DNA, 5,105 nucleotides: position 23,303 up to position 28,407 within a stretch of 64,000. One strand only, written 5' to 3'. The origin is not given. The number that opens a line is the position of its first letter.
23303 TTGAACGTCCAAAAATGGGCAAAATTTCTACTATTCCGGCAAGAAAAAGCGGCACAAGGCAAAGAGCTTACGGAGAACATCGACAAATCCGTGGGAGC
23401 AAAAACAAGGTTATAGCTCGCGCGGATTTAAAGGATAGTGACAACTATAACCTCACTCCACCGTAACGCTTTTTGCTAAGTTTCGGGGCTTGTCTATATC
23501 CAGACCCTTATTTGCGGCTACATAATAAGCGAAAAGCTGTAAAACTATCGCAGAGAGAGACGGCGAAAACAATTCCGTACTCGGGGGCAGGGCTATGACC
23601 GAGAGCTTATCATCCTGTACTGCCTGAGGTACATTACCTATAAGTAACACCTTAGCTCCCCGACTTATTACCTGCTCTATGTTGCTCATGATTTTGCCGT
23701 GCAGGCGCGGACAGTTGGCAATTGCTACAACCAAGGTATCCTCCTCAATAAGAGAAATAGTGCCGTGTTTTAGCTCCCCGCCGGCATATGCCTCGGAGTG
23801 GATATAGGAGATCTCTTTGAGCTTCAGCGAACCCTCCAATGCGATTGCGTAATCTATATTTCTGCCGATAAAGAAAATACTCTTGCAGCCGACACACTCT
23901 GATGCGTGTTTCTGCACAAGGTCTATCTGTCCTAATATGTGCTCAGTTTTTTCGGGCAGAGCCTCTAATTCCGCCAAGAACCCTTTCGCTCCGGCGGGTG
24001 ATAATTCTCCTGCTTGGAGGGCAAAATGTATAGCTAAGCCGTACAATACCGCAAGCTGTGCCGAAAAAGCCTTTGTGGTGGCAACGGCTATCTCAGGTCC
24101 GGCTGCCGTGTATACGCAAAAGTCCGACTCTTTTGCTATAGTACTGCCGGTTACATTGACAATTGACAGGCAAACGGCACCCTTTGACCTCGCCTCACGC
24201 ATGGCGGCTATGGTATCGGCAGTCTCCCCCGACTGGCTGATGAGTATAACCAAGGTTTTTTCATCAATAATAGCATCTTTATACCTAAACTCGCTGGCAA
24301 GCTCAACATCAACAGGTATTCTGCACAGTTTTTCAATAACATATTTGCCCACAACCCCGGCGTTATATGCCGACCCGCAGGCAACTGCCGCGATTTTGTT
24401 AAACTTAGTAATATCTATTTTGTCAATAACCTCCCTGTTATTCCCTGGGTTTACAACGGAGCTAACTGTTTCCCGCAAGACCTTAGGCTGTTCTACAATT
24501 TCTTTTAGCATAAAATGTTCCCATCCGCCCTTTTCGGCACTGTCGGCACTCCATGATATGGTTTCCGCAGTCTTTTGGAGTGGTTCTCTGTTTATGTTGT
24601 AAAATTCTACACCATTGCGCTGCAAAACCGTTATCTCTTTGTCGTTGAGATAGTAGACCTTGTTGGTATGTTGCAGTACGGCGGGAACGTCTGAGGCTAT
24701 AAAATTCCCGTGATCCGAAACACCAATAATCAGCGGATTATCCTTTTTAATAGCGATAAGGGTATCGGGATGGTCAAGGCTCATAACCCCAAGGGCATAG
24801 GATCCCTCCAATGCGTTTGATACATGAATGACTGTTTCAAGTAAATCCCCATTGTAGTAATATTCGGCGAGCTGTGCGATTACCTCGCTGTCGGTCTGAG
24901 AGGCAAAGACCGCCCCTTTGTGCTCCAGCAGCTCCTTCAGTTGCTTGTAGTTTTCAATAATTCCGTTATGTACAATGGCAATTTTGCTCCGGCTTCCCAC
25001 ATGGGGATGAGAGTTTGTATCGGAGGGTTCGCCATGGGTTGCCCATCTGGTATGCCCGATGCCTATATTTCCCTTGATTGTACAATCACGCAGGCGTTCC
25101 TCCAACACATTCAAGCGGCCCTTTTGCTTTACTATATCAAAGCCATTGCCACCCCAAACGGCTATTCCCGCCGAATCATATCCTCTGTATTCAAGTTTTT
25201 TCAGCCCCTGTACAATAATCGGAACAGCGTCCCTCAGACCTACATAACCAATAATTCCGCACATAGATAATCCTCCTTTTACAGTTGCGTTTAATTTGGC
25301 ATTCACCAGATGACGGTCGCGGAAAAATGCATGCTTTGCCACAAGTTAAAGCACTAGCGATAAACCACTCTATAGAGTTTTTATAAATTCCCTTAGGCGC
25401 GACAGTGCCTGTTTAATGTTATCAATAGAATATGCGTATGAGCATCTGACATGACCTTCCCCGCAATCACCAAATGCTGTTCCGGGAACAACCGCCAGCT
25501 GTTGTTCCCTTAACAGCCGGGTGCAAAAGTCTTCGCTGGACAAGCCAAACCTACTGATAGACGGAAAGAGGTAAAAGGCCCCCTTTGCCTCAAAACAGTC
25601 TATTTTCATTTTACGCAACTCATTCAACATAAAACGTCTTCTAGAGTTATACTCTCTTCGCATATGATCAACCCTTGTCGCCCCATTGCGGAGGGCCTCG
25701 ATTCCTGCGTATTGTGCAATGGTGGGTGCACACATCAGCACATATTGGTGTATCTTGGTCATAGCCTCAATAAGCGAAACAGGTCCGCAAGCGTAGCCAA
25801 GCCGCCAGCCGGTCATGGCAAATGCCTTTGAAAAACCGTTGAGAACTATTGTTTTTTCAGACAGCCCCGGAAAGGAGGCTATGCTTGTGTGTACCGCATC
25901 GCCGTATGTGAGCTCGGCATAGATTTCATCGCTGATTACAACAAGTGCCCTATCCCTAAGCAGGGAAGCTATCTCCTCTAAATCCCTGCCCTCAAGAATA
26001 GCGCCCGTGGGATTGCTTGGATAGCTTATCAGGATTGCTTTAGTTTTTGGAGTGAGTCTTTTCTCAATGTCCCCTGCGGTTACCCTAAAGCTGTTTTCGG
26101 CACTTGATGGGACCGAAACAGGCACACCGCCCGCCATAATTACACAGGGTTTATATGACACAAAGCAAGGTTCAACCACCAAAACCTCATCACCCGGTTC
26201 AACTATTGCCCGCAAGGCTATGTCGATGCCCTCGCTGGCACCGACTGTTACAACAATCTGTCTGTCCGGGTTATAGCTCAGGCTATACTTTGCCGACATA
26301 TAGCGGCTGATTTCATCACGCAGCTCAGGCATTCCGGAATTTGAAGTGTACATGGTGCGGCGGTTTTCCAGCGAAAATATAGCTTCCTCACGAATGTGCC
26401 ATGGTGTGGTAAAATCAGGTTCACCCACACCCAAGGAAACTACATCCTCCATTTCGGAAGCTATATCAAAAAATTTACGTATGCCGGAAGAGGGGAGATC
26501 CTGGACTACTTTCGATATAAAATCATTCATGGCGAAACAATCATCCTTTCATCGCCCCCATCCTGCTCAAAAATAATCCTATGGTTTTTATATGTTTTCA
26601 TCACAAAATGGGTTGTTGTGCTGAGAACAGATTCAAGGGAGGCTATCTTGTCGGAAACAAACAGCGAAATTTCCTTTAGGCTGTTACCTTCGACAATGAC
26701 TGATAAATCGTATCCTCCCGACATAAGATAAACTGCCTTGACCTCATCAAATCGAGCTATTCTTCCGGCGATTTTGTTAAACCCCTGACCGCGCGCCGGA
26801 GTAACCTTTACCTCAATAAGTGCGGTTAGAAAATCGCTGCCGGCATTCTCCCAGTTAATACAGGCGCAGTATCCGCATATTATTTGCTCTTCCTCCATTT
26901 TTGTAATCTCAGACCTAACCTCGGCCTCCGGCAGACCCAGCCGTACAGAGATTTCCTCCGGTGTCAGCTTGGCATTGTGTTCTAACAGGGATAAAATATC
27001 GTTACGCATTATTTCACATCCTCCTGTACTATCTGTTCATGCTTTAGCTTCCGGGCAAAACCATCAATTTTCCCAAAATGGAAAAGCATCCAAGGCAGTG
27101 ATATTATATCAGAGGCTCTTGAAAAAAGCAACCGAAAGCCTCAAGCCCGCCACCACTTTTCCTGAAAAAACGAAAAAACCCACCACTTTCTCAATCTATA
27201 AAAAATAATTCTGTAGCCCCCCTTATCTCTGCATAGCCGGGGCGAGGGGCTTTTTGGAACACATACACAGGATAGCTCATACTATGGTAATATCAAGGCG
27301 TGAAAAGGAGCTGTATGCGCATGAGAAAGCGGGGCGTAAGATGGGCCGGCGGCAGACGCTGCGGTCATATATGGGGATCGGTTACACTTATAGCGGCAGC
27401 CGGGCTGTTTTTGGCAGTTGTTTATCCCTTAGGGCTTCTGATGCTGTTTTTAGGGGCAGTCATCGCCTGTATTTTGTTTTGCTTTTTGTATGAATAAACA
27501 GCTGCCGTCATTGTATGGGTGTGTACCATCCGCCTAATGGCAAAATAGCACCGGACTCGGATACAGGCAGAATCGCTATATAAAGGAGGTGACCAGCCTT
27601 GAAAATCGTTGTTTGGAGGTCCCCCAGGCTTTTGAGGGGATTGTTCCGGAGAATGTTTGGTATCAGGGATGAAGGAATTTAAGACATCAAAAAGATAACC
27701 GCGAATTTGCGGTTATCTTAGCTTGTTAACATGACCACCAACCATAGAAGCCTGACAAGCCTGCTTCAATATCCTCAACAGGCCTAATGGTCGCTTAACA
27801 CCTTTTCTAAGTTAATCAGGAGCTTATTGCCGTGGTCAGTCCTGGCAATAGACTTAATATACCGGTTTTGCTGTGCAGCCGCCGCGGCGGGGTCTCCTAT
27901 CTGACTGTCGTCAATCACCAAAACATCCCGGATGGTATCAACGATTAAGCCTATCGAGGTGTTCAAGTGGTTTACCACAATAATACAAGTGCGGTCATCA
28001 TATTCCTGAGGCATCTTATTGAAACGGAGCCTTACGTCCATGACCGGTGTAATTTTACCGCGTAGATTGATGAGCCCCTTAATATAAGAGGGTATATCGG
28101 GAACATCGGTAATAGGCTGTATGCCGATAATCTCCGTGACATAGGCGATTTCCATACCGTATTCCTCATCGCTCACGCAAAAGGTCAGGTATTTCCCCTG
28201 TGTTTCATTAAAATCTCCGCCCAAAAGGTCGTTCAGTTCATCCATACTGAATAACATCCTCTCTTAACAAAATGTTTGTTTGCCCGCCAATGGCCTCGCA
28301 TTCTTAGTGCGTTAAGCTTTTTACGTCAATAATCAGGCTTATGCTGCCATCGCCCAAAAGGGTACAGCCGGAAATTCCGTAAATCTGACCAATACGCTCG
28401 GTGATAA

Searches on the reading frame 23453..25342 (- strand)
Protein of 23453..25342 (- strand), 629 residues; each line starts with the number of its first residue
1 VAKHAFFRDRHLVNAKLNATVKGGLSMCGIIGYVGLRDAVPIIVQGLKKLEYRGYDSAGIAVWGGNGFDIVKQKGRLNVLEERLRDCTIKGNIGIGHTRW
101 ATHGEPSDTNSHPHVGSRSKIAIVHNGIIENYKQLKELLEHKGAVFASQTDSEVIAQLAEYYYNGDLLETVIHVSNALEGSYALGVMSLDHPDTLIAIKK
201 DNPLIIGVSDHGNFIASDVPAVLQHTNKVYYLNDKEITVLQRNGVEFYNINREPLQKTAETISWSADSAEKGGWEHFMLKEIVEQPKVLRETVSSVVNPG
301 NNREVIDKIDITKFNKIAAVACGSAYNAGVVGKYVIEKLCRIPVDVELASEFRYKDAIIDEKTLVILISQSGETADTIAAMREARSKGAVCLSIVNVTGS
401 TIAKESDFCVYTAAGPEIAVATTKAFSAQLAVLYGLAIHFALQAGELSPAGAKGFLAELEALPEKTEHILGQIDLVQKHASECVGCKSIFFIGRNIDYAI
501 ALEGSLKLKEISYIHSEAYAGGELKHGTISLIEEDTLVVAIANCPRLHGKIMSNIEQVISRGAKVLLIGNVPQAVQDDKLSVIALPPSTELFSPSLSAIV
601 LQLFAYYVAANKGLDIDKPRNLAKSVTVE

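Call 64: search_protein_families(library=ncbifam, proteins=[window:23453-25342:-], max_evalue=0.00001)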
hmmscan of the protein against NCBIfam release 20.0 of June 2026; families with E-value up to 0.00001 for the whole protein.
window:23453-25342:- (629 aa): 18 families
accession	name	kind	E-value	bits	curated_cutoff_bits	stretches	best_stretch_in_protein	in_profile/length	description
NF001484.0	PRK00331.1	subfamily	6.8e-235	781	381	1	27-629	1-601/601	isomerizing glutamine--fructose-6-phosphate transaminase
TIGR01135.1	glmS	equivalog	7.5e-230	764.5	418.05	1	28-629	1-607/607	glutamine--fructose-6-phosphate transaminase (isomerizing)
NF046059.1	NagB_SO3506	equivalog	1.9e-40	139.2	430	1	277-624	3-325/330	glucosamine-6-phosphate deaminase NagB-II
NF041128.1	glucosaP_deam_GlmD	equivalog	5e-31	108.1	580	1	304-626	23-321/323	glucosamine-6-phosphate deaminase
TIGR01134.1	purF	equivalog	5.1e-29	101.9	350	1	28-254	1-231/432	amidophosphoribosyltransferase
NF040776.2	AlsR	equivalog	1.1e-10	40.9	400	1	356-444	171-260/279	transcriptional repressor AlsR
TIGR03104.1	trio_amidotrans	equivalog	1.8e-10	39.7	570.1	1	89-224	39-167/589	N-acetylglutaminylglutamine amidotransferase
TIGR01536.1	asn_synth_AEB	equivalog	2.1e-10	40.2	267.1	1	28-226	1-170/517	asparagine synthase (glutamine-hydrolyzing)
NF006425.0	PRK08674.1-5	equivalog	1.2e-09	37.6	471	1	312-395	47-128/358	bifunctional phosphoglucose/phosphomannose isomerase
NF008458.0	PRK11337.1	equivalog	1.3e-09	37.4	378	1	356-436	183-264/293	MurR/RpiR family transcriptional regulator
NF003915.0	PRK05441.1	subfamily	1.3e-08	34.3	168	1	354-439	124-211/300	N-acetylmuramic acid 6-phosphate etherase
NF006949.0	PRK09431.1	equivalog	1.4e-08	33.8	499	1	90-237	41-180/554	asparagine synthase B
NF006426.0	PRK08674.1-6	subfamily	3.9e-08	32.5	295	1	311-433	43-164/354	bifunctional phosphoglucose/phosphomannose isomerase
NF008481.0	PRK11382.1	equivalog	8.3e-08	31.8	430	1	305-538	35-261/340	fructoselysine 6-phosphate deglycase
NF006423.0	PRK08674.1-2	equivalog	1.2e-07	30.9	254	1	305-395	18-106/317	bifunctional phosphoglucose/phosphomannose isomerase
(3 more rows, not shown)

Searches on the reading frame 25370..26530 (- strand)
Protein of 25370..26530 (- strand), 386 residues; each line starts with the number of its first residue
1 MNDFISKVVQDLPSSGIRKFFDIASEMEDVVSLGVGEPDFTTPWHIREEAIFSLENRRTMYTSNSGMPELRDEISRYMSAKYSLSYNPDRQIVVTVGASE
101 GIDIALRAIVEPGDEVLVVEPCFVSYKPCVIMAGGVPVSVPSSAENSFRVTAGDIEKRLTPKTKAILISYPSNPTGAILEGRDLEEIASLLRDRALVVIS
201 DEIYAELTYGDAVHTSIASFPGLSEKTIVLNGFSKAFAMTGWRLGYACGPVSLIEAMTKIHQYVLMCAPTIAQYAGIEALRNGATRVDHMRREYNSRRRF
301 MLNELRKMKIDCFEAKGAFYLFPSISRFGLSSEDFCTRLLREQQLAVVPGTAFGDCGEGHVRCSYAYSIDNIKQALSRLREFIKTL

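Call 64: search_protein_families(library=ncbifam, proteins=[window:25370-26530:-], max_evalue=0.00001)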
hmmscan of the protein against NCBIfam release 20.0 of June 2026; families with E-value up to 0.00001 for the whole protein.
window:25370-26530:- (386 aa): 72 families (the best 25 are shown)
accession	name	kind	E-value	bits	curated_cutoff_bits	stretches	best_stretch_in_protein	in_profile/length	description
NF005816.0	PRK07682.1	equivalog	4.4e-165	549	620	1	4-385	5-385/390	aminotransferase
NF005817.0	PRK07683.1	equivalog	2.5e-136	454.4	575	1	1-385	1-383/387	aminotransferase A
NF005588.0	PRK07309.1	equivalog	4.9e-114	381.3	576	1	6-384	8-387/391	pyridoxal phosphate-dependent aminotransferase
NF041364.1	GntC_guanitoxin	equivalog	9.3e-110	366.9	415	1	31-382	1-356/356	guanitoxin biosynthesis PLP-dependent (S)-gamma-hydroxy-L-arginine cyclodehydratase GntC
NF041091.1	asp_aminotase_Arch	equivalog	1.3e-109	366.6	550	1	23-384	22-376/376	aspartate aminotransferase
NF006229.0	PRK08361.1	equivalog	6.5e-101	338.2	624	1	4-383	9-388/391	aspartate aminotransferase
NF004975.0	PRK06348.1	equivalog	2.6e-95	319.6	549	1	2-381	3-381/384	pyridoxal phosphate-dependent aminotransferase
NF004770.0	PRK06108.1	subfamily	1.5e-89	300.6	422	1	5-384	13-393/396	pyridoxal phosphate-dependent aminotransferase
TIGR03540.1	DapC_direct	equivalog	5e-85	285.7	593.25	1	25-381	26-382/383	LL-diaminopimelate aminotransferase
NF006514.0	PRK08960.1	equivalog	2.5e-83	280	554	1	25-384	29-386/388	pyridoxal phosphate-dependent aminotransferase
NF005601.0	PRK07337.1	equivalog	1.1e-81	274.9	496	1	23-383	30-392/394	pyridoxal phosphate-dependent aminotransferase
NF004769.0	PRK06107.1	equivalog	4.4e-81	272.7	617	1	24-385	29-400/402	aspartate transaminase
NF005855.0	PRK07777.1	equivalog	6.1e-81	272.7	553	1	27-382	27-387/391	pyridoxal phosphate-dependent aminotransferase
NF006756.0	PRK09276.1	subfamily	1.3e-80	271.2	507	1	25-381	28-384/387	LL-diaminopimelate aminotransferase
NF006569.0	PRK09082.1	subfamily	9.1e-77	258.7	420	1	25-381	27-385/386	methionine aminotransferase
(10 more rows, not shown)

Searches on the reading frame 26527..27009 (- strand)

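Call 64: search_protein_families(library=ncbifam, proteins=[window:26527-27009:-], max_evalue=0.00001)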
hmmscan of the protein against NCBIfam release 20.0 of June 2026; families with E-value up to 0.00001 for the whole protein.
window:26527-27009:- (160 aa): 7 families
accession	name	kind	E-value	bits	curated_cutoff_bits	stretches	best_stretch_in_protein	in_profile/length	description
NF040947.1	trans_reg_LysM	equivalog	1.9e-16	60.1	180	1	4-140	7-136/136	HTH-type transcriptional regulator LysM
NF053758.1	ChrTpTrnRegChrS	equivalog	8.5e-12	45.1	250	1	3-142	17-152/158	chromate efflux transcriptional regulator ChrS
NF008370.0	PRK11169.1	equivalog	1.1e-11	44.7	233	1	3-143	17-156/164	leucine-responsive transcriptional regulator Lrp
NF040820.1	trans_reg_LrpA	equivalog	1.3e-11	44.6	250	1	5-136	9-136/141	HTH-type transcriptional regulator LrpA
NF041395.1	TranRegLrpA1_Halo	equivalog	6e-11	42.5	250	1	2-136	7-137/142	HTH-type transcriptional regulator LrpA1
NF008384.0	PRK11179.1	equivalog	7.1e-11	42.2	227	1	3-138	12-144/153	transcriptional regulator AsnC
NF041396.1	TranRegLrp_Halo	equivalog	2.7e-07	30.6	190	1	22-123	27-124/149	HTH-type transcriptional regulator Lrp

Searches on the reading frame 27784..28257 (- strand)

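Call 3: search_protein_families(library=pfam, proteins=[window:27784-28257:-], max_evalue=0.01)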
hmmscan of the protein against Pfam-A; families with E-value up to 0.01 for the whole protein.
window:27784-28257:- (157 aa): 1 family
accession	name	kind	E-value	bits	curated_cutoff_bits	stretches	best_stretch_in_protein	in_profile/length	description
PF01584.24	CheW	-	2.3e-35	121.6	23.5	1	22-156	1-136/138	CheW-like domain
